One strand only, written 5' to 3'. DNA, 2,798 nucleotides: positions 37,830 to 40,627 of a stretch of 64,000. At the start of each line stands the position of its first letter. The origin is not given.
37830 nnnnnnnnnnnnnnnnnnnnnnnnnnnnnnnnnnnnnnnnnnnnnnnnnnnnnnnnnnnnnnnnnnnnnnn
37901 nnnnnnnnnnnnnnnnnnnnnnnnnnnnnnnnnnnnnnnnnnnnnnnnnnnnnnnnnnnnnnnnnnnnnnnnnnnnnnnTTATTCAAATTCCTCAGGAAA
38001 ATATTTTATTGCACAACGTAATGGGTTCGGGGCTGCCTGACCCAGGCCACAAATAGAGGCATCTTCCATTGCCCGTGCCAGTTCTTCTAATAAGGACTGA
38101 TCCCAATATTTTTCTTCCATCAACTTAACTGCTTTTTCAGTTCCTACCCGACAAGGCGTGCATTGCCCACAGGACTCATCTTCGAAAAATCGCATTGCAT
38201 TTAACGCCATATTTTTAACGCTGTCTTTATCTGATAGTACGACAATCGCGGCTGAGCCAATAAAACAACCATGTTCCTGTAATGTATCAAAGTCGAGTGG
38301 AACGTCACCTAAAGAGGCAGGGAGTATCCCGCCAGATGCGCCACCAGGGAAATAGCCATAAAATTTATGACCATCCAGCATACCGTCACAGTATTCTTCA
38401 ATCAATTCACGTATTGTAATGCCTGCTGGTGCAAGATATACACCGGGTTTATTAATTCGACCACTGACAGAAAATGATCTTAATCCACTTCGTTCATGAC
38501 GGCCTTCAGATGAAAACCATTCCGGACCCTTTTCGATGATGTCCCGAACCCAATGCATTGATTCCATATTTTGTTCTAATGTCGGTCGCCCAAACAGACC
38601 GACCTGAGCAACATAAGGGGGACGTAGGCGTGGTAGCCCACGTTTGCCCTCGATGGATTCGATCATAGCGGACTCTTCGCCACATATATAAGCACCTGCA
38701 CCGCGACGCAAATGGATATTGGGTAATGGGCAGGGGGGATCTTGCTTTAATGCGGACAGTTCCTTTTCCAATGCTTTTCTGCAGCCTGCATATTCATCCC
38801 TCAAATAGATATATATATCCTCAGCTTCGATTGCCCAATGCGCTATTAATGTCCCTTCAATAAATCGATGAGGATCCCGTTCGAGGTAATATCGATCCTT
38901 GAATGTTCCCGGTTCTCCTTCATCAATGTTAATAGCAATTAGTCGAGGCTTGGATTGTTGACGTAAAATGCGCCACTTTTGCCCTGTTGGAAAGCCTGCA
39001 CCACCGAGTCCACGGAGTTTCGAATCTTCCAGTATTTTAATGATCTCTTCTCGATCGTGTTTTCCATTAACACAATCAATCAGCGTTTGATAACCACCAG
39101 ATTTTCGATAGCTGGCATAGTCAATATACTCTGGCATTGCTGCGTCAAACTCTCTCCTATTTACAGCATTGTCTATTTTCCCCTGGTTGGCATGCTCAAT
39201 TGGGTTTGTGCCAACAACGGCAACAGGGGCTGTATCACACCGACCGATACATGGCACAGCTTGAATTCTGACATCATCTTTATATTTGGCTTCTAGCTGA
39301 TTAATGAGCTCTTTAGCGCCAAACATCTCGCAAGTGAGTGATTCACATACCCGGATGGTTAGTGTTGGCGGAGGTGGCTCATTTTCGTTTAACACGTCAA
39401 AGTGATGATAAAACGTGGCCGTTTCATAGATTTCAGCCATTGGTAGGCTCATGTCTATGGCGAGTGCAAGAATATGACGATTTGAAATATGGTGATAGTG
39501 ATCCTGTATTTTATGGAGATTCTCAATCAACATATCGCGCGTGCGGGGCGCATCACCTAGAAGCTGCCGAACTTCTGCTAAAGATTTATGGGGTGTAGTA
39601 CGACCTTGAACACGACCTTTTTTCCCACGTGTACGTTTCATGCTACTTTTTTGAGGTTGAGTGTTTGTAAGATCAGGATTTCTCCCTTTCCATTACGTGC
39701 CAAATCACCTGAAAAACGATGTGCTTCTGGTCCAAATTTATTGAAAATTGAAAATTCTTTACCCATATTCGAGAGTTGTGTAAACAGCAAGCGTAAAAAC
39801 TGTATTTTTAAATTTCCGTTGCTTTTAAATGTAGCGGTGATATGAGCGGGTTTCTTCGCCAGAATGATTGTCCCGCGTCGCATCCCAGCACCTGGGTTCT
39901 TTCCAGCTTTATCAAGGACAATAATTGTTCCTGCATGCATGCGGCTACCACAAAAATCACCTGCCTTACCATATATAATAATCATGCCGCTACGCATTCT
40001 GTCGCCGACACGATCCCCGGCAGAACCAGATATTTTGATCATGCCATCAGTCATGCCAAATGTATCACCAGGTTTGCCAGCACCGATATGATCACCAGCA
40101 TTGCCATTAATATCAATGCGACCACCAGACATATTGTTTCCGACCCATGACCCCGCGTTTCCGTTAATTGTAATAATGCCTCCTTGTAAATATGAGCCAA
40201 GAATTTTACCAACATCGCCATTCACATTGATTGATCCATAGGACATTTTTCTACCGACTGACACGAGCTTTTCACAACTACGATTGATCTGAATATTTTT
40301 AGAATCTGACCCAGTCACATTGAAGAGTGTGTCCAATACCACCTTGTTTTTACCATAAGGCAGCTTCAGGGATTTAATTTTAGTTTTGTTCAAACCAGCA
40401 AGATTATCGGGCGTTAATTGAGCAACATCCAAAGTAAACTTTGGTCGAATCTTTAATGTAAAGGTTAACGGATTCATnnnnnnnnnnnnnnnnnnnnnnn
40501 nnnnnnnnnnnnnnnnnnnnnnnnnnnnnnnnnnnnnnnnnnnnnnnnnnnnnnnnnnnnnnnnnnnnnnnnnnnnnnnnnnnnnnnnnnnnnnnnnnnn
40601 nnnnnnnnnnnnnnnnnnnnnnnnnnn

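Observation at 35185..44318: fhcB-A-D-C is directly fused in an operon-like array to the NAD-linked formate dehydrogenase genes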

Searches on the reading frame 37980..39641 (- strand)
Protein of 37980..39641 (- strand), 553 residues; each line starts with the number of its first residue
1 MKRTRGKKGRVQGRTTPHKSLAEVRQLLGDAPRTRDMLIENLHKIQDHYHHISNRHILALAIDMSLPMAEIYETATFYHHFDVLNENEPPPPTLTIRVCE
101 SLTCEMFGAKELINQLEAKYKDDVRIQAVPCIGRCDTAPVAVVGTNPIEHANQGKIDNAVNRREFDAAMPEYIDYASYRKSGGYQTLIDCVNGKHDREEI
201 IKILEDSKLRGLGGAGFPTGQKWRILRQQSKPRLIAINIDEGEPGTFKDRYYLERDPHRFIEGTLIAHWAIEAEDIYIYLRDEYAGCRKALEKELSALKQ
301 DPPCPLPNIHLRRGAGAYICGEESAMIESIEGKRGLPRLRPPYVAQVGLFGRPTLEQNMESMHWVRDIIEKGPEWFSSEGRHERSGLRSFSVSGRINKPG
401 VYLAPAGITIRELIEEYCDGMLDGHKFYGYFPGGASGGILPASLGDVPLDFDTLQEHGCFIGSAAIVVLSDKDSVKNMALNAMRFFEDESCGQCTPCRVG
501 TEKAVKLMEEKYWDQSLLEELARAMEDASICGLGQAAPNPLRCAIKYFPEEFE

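Call 3: search_protein_families(library=pfam, proteins=[window:37980-39641:-])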
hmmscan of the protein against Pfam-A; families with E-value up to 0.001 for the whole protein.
window:37980-39641:- (553 aa): 4 families
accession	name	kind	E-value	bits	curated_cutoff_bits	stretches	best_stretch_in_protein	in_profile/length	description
PF01512.22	Complex1_51K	-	8.8e-39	133.2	31.2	1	205-365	2-148/150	Nuo51 FMN-binding domain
PF10589.14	NADH_4Fe-4S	-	5.2e-24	84.4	23.5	1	478-553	2-83/85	NADH-ubiquinone oxidoreductase-F iron-sulfur binding region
PF01257.25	2Fe-2S_thioredx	-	6e-23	81.7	24.8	1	26-161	3-142/145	Thioredoxin-like [2Fe-2S] ferredoxin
PF10531.15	SLBB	-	1.6e-05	25.1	27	1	391-425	3-37/55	SLBB domain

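Call 10: find_encoding_contigs(protein=window:37980-39641:-, flank=10000, max_places=6)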
Protein window:37980-39641:- (553 aa): 22 contigs read that carry it; 6 places shown.
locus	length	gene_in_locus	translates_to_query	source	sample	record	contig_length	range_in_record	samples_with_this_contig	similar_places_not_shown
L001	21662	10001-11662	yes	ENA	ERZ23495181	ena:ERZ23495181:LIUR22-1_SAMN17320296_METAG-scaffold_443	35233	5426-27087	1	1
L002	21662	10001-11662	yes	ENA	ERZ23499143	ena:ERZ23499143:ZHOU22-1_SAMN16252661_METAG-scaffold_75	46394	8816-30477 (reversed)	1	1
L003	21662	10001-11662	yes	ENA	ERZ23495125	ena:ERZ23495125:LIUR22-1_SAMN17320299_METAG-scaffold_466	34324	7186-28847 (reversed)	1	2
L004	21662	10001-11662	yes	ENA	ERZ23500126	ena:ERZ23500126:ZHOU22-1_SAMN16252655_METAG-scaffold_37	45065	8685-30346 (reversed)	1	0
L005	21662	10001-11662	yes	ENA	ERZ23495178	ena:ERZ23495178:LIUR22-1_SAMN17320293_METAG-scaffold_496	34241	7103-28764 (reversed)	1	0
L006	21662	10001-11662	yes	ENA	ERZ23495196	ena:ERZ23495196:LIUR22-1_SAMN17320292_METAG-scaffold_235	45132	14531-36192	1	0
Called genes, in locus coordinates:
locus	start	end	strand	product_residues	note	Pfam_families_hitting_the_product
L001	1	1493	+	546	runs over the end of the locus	PF01979:Amidohydro_1 (faint), PF07969:Amidohydro_3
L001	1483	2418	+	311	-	PF01913:FTR, PF02741:FTR_C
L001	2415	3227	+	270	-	PF01493:GXGXG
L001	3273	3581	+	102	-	PF12797:Fer4_2 (faint), PF13237:Fer4_10 (faint), PF14697:Fer4_21 (faint), PF12838:Fer4_7 (weak), PF13484:Fer4_16 (faint), PF12837:Fer4_6 (weak), PF00037:Fer4 (weak)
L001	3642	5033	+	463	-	PF07992:Pyr_redox_2 (weak)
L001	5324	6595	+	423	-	-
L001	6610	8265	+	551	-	PF01979:Amidohydro_1 (faint), PF07969:Amidohydro_3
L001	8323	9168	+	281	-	PF01913:FTR, PF02741:FTR_C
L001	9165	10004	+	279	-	PF01493:GXGXG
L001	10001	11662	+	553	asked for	PF01257:2Fe-2S_thioredx, PF01512:Complex1_51K, PF10531:SLBB (faint), PF10589:NADH_4Fe-4S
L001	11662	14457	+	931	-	PF00111:Fer2 (weak), PF13510:Fer2_4, PF13187:Fer4_9, PF22117:Fer4_Nqo3, PF12838:Fer4_7, PF04879:Molybdop_Fe4S4, PF00384:Molybdopterin, PF01568:Molydop_binding, +2 more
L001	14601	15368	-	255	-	-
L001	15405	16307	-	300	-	PF00497:SBP_bac_3 (weak)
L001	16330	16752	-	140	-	PF00127:Copper-bind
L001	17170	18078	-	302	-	PF01011:PQQ, PF13360:PQQ_2 (faint)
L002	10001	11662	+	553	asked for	PF01257:2Fe-2S_thioredx, PF01512:Complex1_51K, PF10531:SLBB (faint), PF10589:NADH_4Fe-4S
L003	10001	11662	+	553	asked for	PF01257:2Fe-2S_thioredx, PF01512:Complex1_51K, PF10531:SLBB (faint), PF10589:NADH_4Fe-4S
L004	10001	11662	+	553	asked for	PF01257:2Fe-2S_thioredx, PF01512:Complex1_51K, PF10531:SLBB (faint), PF10589:NADH_4Fe-4S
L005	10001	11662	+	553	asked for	PF01257:2Fe-2S_thioredx, PF01512:Complex1_51K, PF10531:SLBB (faint), PF10589:NADH_4Fe-4S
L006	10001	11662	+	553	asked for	PF01257:2Fe-2S_thioredx, PF01512:Complex1_51K, PF10531:SLBB (faint), PF10589:NADH_4Fe-4S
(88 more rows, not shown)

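Call 11: search_protein_families(library=ncbifam, proteins=[window:37980-39641:-])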
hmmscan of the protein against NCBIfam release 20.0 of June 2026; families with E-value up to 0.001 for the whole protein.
window:37980-39641:- (553 aa): 15 families
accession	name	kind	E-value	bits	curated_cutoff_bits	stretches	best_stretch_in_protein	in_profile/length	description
TIGR01959.1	nuoF_fam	equivalog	1.2e-112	376.4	558.65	1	171-553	10-407/410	NADH-quinone oxidoreductase subunit NuoF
NF010120.0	PRK13596.1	equivalog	4.1e-96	322.1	389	1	181-553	26-414/433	NADH-quinone oxidoreductase subunit NuoF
NF008436.0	PRK11278.1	equivalog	5.1e-78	262.9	749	1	170-553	24-423/448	NADH-quinone oxidoreductase subunit NuoF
TIGR01958.1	nuoE_fam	subfamily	8.4e-16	58.4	142.4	1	33-161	13-145/148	NADH-quinone oxidoreductase subunit NuoE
NF005722.0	PRK07539.1-2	equivalog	4.9e-15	56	141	1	22-161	11-154/157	NADH-quinone oxidoreductase subunit NuoE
NF005747.0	PRK07571.1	equivalog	1.3e-14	54.3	224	1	33-160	34-165/173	bidirectional hydrogenase complex protein HoxE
NF004638.0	PRK05988.1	equivalog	1.9e-12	47.2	198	1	18-162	8-156/159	formate dehydrogenase subunit gamma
TIGR04481.1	PR_assoc_PrdC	equivalog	1.6e-09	37.1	490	1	196-347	72-211/425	proline reductase-associated electron transfer protein PrdC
NF003454.1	PRK05035.1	equivalog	4.6e-09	35.3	345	1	194-330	120-247/556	electron transport complex subunit RsxC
TIGR01945.1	rnfC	subfamily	4.9e-09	35.2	245.95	1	194-298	118-221/435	RnfABCDGE type electron transport complex subunit C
NF005725.0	PRK07539.1-5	equivalog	7.4e-09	35.5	220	1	19-161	20-169/174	NADH-quinone oxidoreductase subunit NuoE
NF005724.0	PRK07539.1-4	equivalog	5.5e-08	32.9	280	1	35-162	39-171/240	NADH-quinone oxidoreductase subunit NuoE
NF005721.0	PRK07539.1-1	equivalog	2.6e-07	30.2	308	1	16-144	26-158/292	NADH-quinone oxidoreductase subunit NuoE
NF005723.0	PRK07539.1-3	equivalog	3.2e-05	23.9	226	1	36-160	24-153/158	NADH-quinone oxidoreductase subunit NuoE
NF009040.0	PRK12373.1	equivalog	0.00088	19.1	514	0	38-154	39-160/400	NADH-quinone oxidoreductase subunit E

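Call 15: search_solved_structures(query=window:37980-39641:-, show_alignments=0, max_evalue=1e-20)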
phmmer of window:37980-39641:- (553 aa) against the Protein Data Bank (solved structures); distinct sequences matched with E-value up to 1e-20: 61 (the best 60 are shown).
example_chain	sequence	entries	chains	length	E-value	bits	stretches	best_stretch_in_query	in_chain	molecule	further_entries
7e5z_B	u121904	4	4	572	3.2e-216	722.4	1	12-552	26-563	Tungsten-containing formate dehydrogenase beta subunit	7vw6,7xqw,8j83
9fe7_B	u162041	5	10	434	2.2e-88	300.4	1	169-553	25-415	NADH-quinone oxidoreductase subunit F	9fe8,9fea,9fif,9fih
6q9c_B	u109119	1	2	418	1.8e-87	297.4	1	169-553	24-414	NADH-quinone oxidoreductase subunit F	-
8a6t_B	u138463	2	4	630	1.9e-87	297.3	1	177-553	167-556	Electron bifurcating hydrogenase subunit HydB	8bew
7q5y_C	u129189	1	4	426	2e-87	297.3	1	169-553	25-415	NADH-quinone oxidoreductase subunit F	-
6hl2_B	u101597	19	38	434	2.1e-87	297.2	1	169-553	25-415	NADH-quinone oxidoreductase subunit F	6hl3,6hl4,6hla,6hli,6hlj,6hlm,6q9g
9fdj_B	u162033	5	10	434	4.2e-87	296.2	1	169-553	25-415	NADH-quinone oxidoreductase subunit F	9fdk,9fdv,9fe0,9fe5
6q9k_B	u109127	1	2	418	4.6e-87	296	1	169-553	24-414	NADH-quinone oxidoreductase subunit F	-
6r7p_B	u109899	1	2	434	5.3e-87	295.8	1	169-553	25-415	NADH-quinone oxidoreductase subunit F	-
9fii_B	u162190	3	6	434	7.1e-87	295.4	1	169-553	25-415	NADH-quinone oxidoreductase subunit F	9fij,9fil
9bov_B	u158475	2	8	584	5.3e-86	292.5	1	170-552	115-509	NADH dehydrogenase (Quinone)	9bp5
7t2r_B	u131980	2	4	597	1.6e-85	290.9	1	182-552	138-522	NiFe hydrogenase subunit B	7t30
7p5h_B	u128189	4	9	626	2.2e-84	287.2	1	177-552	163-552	Fe-hydrogenase, subunit beta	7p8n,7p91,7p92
7q4v_B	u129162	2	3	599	6.6e-84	285.6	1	198-553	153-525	Iron hydrogenase HydB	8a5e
7q4w_B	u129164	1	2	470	7e-83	282.2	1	199-553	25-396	Iron hydrogenase HydB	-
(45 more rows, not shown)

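Call 76: search_dna_similar(query=window:37980-39641:-, collection=plasmids, mode=protein, max_rows=15, max_evalue=1e-100)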
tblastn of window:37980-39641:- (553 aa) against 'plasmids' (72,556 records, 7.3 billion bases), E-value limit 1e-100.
Records with a match: 32; places in all: 32; records where one place covers at least 80% of the query: 32.
Best place of each record, by identity: 60-80% 1; <60% 31.
By first word of the organism name: Azospirillum 10; Methylobacterium 4; Skermanella 3; Mesorhizobium 3; Tritonibacter 2; Alloyangia 2; Cupriavidus 1; Ponticoccus 1; Variovorax 1; Ruegeria 1; and 4 more.
By predicted mobility (MOB-suite, as given by PLSDB): non-mobilizable 27; mobilizable 5.
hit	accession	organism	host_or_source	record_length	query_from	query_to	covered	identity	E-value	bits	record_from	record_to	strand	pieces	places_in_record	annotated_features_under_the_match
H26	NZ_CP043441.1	Cupriavidus campinensis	cell culture,soil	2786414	7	552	99%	61.3%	0e+0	702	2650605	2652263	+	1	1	none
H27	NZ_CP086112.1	Skermanella rosea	single cell,hydrocarbon-contaminated ...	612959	5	552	99%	59.5%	0e+0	685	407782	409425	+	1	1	NAD(P)H-dependent oxidoreductase subunit E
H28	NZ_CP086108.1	Skermanella mucosa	single cell,crude oil contaminated ...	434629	5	552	99%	59.1%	0e+0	684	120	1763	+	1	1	NAD(P)H-dependent oxidoreductase subunit E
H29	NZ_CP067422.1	Skermanella sp. TT6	Homo sapiens,single cell,skin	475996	5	552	99%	58.9%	0e+0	682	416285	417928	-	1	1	NADH-ubiquinone oxidoreductase-F iron-sulfur binding region ...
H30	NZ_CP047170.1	Ponticoccus alexandrii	surface sea water,shallow sea, symbosis ...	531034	7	552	99%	59.0%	0e+0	637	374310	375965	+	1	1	NAD(P)H-dependent oxidoreductase subunit E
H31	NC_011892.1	Methylobacterium nodulans ORS 2060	-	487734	12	552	98%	59.1%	0e+0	645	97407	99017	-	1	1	NAD(P)H-dependent oxidoreductase subunit E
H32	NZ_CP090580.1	Methylobacterium radiotolerans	Pure isolate,Urban soil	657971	3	552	99%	58.0%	0e+0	632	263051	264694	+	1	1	NAD(P)H-dependent oxidoreductase subunit E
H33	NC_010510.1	Methylobacterium radiotolerans JCM 2831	-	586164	3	552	99%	57.8%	0e+0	632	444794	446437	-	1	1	NAD(P)H-dependent oxidoreductase subunit E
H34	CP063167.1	Variovorax paradoxus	-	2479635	7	551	99%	58.2%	0e+0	691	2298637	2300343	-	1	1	NAD(P)H-dependent oxidoreductase subunit E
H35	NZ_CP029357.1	Azospirillum thermophilum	cell culture,hot spring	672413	10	552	98%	58.0%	0e+0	667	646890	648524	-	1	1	NAD(P)H-dependent oxidoreductase subunit E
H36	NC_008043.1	Ruegeria sp. TM1040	-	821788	7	552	99%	57.3%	0e+0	614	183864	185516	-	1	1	NAD(P)H-dependent oxidoreductase subunit E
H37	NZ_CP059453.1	Azospirillum brasilense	Prokaryotes,soil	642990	5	552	99%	57.0%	0e+0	660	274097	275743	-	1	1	NAD(P)H-dependent oxidoreductase subunit E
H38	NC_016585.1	Azospirillum lipoferum 4B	-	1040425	5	552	99%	56.8%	0e+0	663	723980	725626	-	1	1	none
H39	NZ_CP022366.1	Azospirillum sp. TSH58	single cell,paddy soils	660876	5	552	99%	56.8%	0e+0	659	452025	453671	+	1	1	NADH-ubiquinone oxidoreductase-F iron-sulfur binding region ...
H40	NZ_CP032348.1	Azospirillum brasilense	soil sample,Agricultural field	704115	5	552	99%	56.8%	0e+0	657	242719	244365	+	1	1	NADH-ubiquinone oxidoreductase-F iron-sulfur binding region ...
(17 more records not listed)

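Call 77: get_annotated_region(hit=H33, flank=6000)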
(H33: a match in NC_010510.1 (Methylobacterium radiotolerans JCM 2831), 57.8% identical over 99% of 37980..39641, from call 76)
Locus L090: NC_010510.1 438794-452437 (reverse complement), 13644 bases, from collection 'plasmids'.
description: Methylobacterium radiotolerans JCM 2831 plasmid pMRAD01, complete sequence
organism: Methylobacterium radiotolerans JCM 2831 (NCBI taxid 426355)
taxonomy: Bacteria; Pseudomonadota; Alphaproteobacteria; Hyphomicrobiales; Methylobacteriaceae; Methylobacterium; Methylobacterium radiotolerans; Methylobacterium radiotolerans JCM 2831
host: -; source: -; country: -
typing (MOB-suite, as given by PLSDB): non-mobilizable; mating-pair formation MPF_T
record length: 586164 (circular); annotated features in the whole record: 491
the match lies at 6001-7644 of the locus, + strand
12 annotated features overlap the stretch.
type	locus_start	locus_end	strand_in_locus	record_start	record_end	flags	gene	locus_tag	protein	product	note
CDS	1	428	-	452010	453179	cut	-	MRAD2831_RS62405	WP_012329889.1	hybrid sensor histidine kinase/response regulator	-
CDS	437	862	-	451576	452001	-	-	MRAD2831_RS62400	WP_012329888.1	response regulator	-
CDS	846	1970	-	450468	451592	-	-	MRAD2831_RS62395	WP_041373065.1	PAS domain-containing sensor histidine kinase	-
CDS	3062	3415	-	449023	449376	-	-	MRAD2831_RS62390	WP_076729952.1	avidin/streptavidin family protein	-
CDS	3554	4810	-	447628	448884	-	glp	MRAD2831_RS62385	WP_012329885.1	gephyrin-like molybdotransferase Glp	GO:0006777 - Mo-molybdopterin cofactor biosynthetic process [Evidence IEA]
CDS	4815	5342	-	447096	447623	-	mobB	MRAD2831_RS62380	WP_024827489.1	molybdopterin-guanine dinucleotide biosynthesis protein B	GO:0006777 - Mo-molybdopterin cofactor biosynthetic process [Evidence IEA]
CDS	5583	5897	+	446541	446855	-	-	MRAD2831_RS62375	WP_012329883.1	hypothetical protein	-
CDS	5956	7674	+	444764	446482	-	-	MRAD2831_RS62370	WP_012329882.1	NAD(P)H-dependent oxidoreductase subunit E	-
CDS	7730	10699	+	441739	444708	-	fdhF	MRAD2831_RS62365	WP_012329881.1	formate dehydrogenase subunit alpha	GO:0015942 - formate metabolic process [Evidence IEA]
CDS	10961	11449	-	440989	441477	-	-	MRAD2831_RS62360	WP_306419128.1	winged helix-turn-helix domain-containing protein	-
CDS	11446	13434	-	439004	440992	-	-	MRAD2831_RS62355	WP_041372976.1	molybdopterin biosynthesis protein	GO:0032324 - molybdopterin cofactor biosynthetic process [Evidence IEA]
CDS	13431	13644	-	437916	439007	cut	-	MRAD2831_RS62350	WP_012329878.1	molybdopterin-binding protein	-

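Call 78: get_annotated_region(hit=H35, flank=6000)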
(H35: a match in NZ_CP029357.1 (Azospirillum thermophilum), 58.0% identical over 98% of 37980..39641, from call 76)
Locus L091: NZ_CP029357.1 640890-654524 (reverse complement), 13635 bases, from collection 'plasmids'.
description: Azospirillum thermophilum strain CFH 70021 plasmid unnamed2
organism: Azospirillum thermophilum (NCBI taxid 2202148)
taxonomy: Bacteria; Pseudomonadota; Alphaproteobacteria; Rhodospirillales; Azospirillaceae; Azospirillum; Azospirillum thermophilum
host: -; source: cell culture,hot spring; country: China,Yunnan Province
typing (MOB-suite, as given by PLSDB): non-mobilizable
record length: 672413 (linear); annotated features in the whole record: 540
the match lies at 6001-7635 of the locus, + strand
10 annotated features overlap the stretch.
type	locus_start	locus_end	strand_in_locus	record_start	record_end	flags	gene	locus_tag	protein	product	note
CDS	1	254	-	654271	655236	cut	-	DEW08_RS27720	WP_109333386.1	choline ABC transporter substrate-binding protein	-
CDS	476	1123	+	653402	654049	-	-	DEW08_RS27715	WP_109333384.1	TetR/AcrR family transcriptional regulator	GO:0006355 - regulation of DNA-templated transcription [Evidence IEA]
CDS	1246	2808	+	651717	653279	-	-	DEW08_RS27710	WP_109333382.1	glycosyltransferase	-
CDS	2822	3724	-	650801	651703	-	-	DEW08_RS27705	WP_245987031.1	NYN domain-containing protein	-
CDS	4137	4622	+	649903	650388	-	-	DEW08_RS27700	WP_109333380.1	DUF2852 domain-containing protein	-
CDS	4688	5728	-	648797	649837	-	mgrA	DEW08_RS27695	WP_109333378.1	L-glyceraldehyde 3-phosphate reductase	-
CDS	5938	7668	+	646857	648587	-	-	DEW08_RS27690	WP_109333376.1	NAD(P)H-dependent oxidoreductase subunit E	-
CDS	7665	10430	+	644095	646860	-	fdhF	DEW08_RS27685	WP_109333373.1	formate dehydrogenase subunit alpha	GO:0015942 - formate metabolic process [Evidence IEA]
CDS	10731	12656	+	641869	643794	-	iolC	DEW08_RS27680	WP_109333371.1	5-dehydro-2-deoxygluconokinase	GO:0019310 - inositol catabolic process [Evidence IEA]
CDS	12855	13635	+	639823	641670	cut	iolD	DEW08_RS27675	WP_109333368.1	3D-(3,5/4)-trihydroxycyclohexane-1,2-dione acylhydrolase (decyclizing)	GO:0019310 - inositol catabolic process [Evidence IEA]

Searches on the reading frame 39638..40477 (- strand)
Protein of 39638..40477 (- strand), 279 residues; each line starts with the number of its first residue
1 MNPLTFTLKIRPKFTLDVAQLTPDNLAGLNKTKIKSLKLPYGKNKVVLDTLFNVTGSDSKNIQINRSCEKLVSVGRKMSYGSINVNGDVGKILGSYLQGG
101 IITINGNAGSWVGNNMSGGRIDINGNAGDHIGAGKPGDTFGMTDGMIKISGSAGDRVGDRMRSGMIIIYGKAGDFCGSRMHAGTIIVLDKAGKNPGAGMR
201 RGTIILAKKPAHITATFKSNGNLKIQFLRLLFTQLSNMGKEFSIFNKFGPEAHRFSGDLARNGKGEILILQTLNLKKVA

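Call 3: search_protein_families(library=pfam, proteins=[window:39638-40477:-])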
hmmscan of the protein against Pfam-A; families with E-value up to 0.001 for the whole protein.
window:39638-40477:- (279 aa): 1 family
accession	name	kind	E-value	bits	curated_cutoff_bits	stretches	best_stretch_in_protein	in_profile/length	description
PF01493.24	GXGXG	-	1.9e-21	76.9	32.5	1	82-213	33-169/190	GXGXG motif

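Call 11: search_protein_families(library=ncbifam, proteins=[window:39638-40477:-])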
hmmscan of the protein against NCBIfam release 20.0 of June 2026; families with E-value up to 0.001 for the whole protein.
window:39638-40477:- (279 aa): 3 families
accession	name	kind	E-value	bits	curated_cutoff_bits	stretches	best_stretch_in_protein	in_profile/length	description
TIGR03122.1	one_C_dehyd_C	equivalog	4.3e-75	252.3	130.65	1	4-269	1-260/260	formylmethanofuran dehydrogenase subunit C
NF042910.1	FMH_DH_FwdC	exception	7.4e-47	159.7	340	1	5-229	3-230/271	tungsten-dependent formylmethanofuran dehydrogenase subunit FwdC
NF008730.0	PRK11750.1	equivalog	1.7e-12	45.5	1047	1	82-205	1271-1399/1490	glutamate synthase large subunit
